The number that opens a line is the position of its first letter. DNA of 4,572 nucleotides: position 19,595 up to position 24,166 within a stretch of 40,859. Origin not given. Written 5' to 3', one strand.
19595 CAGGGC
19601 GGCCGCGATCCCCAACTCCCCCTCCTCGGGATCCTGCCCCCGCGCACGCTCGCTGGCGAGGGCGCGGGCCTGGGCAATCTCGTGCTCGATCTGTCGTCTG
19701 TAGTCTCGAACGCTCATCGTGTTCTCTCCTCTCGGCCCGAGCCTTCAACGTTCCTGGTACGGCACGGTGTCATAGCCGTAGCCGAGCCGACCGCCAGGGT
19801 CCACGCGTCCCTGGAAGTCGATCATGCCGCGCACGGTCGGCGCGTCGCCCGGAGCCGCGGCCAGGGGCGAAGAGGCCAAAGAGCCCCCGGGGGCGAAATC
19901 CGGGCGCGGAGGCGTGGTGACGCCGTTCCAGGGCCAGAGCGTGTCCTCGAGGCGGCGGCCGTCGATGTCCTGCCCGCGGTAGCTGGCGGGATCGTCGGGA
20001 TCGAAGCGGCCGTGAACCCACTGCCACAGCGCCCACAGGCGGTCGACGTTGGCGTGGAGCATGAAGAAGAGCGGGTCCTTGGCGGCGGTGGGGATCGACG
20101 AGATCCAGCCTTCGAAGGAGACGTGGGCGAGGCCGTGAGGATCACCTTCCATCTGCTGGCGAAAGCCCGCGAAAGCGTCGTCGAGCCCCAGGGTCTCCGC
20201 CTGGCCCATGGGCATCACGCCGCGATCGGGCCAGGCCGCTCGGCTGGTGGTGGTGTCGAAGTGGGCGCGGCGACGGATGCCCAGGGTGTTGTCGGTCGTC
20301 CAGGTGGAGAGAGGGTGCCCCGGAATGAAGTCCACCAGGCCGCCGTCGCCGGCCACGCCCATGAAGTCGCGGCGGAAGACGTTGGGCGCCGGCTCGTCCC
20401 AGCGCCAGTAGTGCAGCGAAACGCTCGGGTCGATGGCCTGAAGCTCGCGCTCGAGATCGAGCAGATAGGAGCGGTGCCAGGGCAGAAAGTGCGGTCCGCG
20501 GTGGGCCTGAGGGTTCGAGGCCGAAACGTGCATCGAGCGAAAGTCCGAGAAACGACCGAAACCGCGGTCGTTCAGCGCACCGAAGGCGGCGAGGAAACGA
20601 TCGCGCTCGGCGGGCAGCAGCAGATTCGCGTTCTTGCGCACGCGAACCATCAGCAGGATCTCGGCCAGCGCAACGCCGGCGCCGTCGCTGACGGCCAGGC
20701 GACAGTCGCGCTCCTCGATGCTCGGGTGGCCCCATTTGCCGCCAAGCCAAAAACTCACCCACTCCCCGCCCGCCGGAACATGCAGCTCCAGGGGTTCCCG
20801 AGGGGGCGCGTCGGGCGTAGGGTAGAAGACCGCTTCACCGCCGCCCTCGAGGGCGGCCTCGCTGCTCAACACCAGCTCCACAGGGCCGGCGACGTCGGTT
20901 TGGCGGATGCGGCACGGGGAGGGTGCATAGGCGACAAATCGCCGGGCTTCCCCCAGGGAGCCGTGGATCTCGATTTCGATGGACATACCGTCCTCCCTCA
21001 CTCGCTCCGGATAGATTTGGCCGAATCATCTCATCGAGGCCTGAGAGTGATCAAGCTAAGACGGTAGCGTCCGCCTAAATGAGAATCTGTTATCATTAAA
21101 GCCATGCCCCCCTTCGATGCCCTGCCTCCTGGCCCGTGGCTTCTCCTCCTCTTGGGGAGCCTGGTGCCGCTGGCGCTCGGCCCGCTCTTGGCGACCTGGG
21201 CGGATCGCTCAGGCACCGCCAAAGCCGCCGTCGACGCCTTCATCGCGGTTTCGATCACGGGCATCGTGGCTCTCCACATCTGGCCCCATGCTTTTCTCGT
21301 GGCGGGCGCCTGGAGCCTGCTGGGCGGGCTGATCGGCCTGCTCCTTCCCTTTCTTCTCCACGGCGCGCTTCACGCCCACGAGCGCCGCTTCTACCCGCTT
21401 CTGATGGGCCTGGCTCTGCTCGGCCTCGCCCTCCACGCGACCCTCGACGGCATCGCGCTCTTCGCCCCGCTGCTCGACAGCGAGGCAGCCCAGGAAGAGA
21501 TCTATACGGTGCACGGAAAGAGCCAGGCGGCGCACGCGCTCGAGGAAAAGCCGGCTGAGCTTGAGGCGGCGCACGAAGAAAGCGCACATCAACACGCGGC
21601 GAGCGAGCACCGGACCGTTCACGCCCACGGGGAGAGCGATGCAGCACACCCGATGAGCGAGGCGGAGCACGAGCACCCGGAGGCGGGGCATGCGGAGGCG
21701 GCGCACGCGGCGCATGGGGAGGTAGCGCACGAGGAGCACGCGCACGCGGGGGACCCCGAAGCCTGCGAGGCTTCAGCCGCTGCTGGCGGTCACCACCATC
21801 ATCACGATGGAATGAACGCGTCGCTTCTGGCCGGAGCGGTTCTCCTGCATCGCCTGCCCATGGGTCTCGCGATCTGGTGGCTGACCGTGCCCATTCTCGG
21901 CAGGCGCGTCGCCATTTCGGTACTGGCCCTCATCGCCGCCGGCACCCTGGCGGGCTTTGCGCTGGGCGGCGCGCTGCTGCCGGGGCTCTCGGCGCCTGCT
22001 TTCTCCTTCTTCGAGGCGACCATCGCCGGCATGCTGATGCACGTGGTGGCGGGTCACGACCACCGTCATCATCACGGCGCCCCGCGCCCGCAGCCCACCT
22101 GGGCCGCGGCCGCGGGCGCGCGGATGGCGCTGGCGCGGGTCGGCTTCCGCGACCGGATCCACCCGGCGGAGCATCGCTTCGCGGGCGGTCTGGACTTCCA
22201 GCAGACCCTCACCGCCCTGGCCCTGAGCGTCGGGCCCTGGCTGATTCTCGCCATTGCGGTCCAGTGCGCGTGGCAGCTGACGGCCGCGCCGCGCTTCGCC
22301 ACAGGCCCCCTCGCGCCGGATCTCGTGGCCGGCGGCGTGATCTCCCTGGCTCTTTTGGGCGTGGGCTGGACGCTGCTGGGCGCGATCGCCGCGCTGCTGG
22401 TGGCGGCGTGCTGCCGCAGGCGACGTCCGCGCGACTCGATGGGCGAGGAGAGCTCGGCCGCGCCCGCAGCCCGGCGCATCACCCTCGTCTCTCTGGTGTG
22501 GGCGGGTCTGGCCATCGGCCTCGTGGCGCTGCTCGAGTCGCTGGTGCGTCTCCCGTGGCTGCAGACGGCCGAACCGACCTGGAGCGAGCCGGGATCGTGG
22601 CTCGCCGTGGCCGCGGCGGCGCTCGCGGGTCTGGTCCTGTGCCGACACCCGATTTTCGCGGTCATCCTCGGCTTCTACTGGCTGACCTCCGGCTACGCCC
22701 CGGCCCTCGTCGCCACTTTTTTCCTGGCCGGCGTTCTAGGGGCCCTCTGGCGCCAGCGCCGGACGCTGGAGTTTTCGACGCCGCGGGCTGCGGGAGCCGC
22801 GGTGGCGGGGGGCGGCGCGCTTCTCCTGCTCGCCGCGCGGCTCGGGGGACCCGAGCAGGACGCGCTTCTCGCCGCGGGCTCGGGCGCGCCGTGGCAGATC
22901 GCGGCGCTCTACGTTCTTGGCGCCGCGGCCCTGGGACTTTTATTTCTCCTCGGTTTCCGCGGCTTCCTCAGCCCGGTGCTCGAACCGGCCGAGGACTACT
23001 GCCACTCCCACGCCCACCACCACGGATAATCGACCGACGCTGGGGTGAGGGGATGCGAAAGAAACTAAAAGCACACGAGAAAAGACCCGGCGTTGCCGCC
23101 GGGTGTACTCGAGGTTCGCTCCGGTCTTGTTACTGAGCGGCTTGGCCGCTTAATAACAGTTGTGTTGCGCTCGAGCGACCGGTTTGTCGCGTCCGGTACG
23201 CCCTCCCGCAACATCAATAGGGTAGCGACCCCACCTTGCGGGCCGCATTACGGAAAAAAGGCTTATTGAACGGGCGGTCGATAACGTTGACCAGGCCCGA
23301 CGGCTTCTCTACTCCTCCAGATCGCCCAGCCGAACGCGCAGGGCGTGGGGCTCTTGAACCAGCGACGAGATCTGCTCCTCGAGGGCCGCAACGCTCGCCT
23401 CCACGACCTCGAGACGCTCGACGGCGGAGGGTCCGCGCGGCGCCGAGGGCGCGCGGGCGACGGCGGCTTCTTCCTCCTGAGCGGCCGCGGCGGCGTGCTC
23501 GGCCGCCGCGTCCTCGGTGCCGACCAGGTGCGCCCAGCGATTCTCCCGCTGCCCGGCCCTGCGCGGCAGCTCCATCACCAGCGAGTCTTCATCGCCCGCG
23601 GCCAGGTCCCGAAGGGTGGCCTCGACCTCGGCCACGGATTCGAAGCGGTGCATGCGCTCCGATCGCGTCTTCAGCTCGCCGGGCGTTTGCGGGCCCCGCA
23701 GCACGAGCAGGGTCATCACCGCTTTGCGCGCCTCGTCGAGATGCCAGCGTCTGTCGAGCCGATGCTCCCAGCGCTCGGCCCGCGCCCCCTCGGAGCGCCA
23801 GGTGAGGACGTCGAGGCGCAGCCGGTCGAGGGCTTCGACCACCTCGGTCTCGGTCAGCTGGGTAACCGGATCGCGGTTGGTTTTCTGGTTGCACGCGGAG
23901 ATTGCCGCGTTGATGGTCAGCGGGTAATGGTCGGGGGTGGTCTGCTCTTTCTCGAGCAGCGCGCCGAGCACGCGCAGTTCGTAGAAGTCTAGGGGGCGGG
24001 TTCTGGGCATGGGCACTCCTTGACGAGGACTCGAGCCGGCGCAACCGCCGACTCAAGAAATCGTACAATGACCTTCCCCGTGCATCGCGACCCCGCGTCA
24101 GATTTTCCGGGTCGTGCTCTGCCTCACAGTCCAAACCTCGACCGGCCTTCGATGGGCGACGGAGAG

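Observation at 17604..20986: Cytoplasmic-looking tyrosinase co-transcribed with a HEAT-repeat protein and a HEAT/SCO-like fusion: a possible non-MelC1 copper-loading module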

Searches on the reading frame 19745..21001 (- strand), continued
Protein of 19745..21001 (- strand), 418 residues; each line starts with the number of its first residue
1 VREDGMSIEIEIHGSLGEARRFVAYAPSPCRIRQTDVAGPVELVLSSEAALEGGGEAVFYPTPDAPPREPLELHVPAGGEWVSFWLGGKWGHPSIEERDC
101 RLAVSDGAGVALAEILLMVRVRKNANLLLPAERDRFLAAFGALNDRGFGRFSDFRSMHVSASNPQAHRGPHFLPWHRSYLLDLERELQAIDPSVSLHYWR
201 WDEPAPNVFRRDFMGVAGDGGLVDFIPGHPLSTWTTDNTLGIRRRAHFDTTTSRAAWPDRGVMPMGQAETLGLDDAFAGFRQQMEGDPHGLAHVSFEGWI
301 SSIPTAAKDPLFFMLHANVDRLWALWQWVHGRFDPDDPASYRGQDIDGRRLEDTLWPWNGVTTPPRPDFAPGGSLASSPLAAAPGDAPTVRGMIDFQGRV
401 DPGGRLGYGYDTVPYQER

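Call 46: fold_search(model_id=the predicted structure, library=pdb)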
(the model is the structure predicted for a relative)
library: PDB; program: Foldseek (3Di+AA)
matches with E <= 10: 1662; with E <= 0.001: 100
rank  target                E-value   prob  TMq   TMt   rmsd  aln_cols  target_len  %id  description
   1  3ntm_B                2.3e-15  1.00  0.49  0.69   4.7       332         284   26  Crystal Structure of Tyrosinase from Bacillus megaterium crystallized in the absence of zinc, partial occupancy of CuB (released 2010-11-17)
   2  4j6t_B                2.7e-15  1.00  0.51  0.72   4.1       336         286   26  Crystal Structure of Tyrosinase from Bacillus megaterium F197A mutant (released 2013-12-25)
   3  4d87_A                3.0e-15  1.00  0.51  0.71   4.6       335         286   27  Crystal Structure of Tyrosinase from Bacillus megaterium in complex with SDS (released 2012-06-20)
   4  4j6v_A                3.6e-15  1.00  0.51  0.71   4.5       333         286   26  Crystal Structure of Tyrosinase from Bacillus megaterium N205D mutant (released 2013-12-25)
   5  4hd4_A                3.8e-15  1.00  0.51  0.72   4.3       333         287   27  Crystal Structure of Tyrosinase from Bacillus megaterium V218F mutant (released 2013-01-23)
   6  4p6r_A                4.1e-15  1.00  0.50  0.71   4.6       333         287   26  Crystal Structure of tyrosinase from Bacillus megaterium with tyrosine in the active site (released 2014-07-30)
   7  4hd4_B                4.1e-15  1.00  0.49  0.69   4.8       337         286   26  Crystal Structure of Tyrosinase from Bacillus megaterium V218F mutant (released 2013-01-23)
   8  9h29_A                4.4e-15  1.00  0.51  0.72   4.2       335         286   27  Crystal structure of tyrosinase from Priestia megaterium F227Y mutant soaked in Cu(II) (released 2025-10-29)
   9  9h2n_B                4.4e-15  1.00  0.51  0.72   4.5       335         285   27  Crystal structure of tyrosinase from Priestia megaterium F227Y mutant soaked in Cu(II) and sodium dithionite (released 2025-10-29)
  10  4hd7_A                4.9e-15  1.00  0.51  0.72   4.2       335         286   27  Crystal Structure of Tyrosinase from Bacillus megaterium V218G mutant soaked in CuSO4 (released 2013-01-23)
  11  9h29_B                4.9e-15  1.00  0.50  0.71   4.5       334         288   27  Crystal structure of tyrosinase from Priestia megaterium F227Y mutant soaked in Cu(II) (released 2025-10-29)
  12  4j6v_B                5.9e-15  1.00  0.51  0.72   4.2       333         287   26  Crystal Structure of Tyrosinase from Bacillus megaterium N205D mutant (released 2013-12-25)
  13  4j6t_A                5.9e-15  1.00  0.51  0.71   4.5       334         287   27  Crystal Structure of Tyrosinase from Bacillus megaterium F197A mutant (released 2013-12-25)
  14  8hpi_B                5.9e-15  1.00  0.50  0.70   4.7       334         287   28  Crystal structure of Tyrosinase from Priestia megaterium (released 2023-12-13)
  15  5z0f_A                5.9e-15  1.00  0.50  0.72   4.4       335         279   27  Crystal structure of copper-bound tyrosinase from Streptomyces castaneoglobisporus in complex with the caddie protein  (released 2018-12-26)
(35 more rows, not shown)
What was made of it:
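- On Type-3 copper protein / tyrosinase (PF00264): Foldseek hits to B. megaterium and Streptomyces tyrosinases, E about 1e-15, TM (target) 0.7 (call 46)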

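Call 58: find_encoding_contigs(protein=P0155, flank=6000, max_places=1)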
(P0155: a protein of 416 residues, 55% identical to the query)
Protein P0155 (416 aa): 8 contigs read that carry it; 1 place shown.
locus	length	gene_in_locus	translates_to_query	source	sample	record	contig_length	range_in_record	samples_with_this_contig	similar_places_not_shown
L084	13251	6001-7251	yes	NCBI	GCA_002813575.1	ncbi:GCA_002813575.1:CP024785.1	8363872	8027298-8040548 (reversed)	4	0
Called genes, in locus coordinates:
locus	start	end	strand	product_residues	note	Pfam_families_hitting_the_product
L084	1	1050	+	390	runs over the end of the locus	PF00515:TPR_1 (faint), PF07719:TPR_2 (faint)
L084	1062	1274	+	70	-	PF00515:TPR_1 (weak), PF13181:TPR_8 (weak)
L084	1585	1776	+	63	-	-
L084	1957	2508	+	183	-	PF07176:DUF1400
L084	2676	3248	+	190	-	PF03729:DUF308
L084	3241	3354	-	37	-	-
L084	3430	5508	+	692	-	PF00395:SLH, PF02638:GHL10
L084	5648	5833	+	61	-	-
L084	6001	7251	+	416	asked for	PF00264:Tyrosinase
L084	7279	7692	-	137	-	-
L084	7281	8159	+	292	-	-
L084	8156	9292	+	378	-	PF02630:SCO1-SenC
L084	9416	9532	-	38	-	-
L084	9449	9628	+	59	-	-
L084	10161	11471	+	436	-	PF25919:BSH_CusB (faint), PF25954:Beta-barrel_RND_2 (faint), PF25917:BSH_RND, PF25973:BSH_CzcB, PF25994:HH_AprE (weak), PF25944:Beta-barrel_RND (weak), PF25967:RND-MFP_C (weak), PF25989:YknX_C, +2 more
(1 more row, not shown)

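Call 59: find_encoding_contigs(protein=P0186, flank=6000, max_places=1)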
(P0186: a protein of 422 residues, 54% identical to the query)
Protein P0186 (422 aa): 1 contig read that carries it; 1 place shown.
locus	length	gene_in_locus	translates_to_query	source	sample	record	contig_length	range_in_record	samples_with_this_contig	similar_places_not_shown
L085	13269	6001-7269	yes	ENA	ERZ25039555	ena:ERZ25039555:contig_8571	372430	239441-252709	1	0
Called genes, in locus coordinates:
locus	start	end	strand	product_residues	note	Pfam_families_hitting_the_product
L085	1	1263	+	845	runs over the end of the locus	PF12704:MacB_PCD, PF02687:FtsX, PF12704:MacB_PCD, PF02687:FtsX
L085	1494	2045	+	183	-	PF04972:BON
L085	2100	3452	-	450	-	PF13795:HupE_UreJ_2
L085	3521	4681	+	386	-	PF07494:Reg_prop (faint), PF10282:Lactonase (faint), PF17170:DUF5128 (faint), PF01436:NHL (weak)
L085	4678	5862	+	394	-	PF01436:NHL (faint)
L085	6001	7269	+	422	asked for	PF00264:Tyrosinase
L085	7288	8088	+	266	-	-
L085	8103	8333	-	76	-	-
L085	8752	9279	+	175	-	PF02630:SCO1-SenC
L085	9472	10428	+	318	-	PF08240:ADH_N, PF00107:ADH_zinc_N, PF13602:ADH_zinc_N_2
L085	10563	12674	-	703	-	PF02985:HEAT (faint), PF13646:HEAT_2 (weak), PF00514:Arm (faint), PF13646:HEAT_2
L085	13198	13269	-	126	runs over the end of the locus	PF00903:Glyoxalase, PF19581:Glyoxalase_7 (weak), PF12681:Glyoxalase_2 (weak)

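Call 60: find_encoding_contigs(protein=P0215, flank=6000, max_places=1)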
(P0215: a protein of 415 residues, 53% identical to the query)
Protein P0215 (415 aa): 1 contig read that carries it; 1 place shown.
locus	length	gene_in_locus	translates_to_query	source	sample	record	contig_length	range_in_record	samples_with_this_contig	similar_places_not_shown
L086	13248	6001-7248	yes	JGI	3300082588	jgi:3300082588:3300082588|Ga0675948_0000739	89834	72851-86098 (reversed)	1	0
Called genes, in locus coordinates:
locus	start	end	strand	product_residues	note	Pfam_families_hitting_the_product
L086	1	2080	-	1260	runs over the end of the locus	PF13191:AAA_16, PF20703:nSTAND1, PF24883:NPHP3_N (weak)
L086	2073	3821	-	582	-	PF13365:Trypsin_2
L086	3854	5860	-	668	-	PF13365:Trypsin_2, PF01223:Endonuclease_NS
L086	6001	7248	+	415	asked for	PF00264:Tyrosinase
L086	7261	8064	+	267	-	-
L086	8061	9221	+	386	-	PF02630:SCO1-SenC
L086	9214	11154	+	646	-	PF13365:Trypsin_2, PF00413:Peptidase_M10 (weak)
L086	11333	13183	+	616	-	PF13365:Trypsin_2, PF01223:Endonuclease_NS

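Call 66: search_protein_families(library=padloc, proteins=[window:19745-20986:-], max_evalue=0.01)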
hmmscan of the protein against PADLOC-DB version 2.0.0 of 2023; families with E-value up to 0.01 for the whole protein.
window:19745-20986:- (413 aa): 0 families

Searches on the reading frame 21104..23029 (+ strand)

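Call 3: search_protein_families(library=pfam, proteins=[window:21104-23029:+], max_evalue=0.01)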
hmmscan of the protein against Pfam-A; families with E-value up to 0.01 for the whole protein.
window:21104-23029:+ (641 aa): 0 families

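Call 6: search_protein_families(library=ncbifam, proteins=[window:21104-23029:+], max_evalue=1)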
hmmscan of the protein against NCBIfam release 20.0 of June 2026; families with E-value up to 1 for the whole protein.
window:21104-23029:+ (641 aa): 0 families

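Call 78: search_protein_families(library=pfam, proteins=[window:21104-23026:+], max_evalue=10)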
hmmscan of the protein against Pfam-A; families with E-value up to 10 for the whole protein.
window:21104-23026:+ (641 aa): 1 family
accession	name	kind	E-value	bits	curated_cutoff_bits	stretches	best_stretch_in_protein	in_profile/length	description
PF05558.17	DREPP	-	1.4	9.2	23.2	1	145-213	132-201/206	DREPP plasma membrane polypeptide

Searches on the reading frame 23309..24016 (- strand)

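Call 3: search_protein_families(library=pfam, proteins=[window:23309-24016:-], max_evalue=0.01)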
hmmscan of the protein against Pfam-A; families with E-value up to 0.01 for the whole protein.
window:23309-24016:- (235 aa): 1 family
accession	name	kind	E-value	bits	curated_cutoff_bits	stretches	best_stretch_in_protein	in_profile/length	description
PF04337.18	DUF480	-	1.5e-55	187.9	25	1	10-156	2-149/149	Protein of unknown function, DUF480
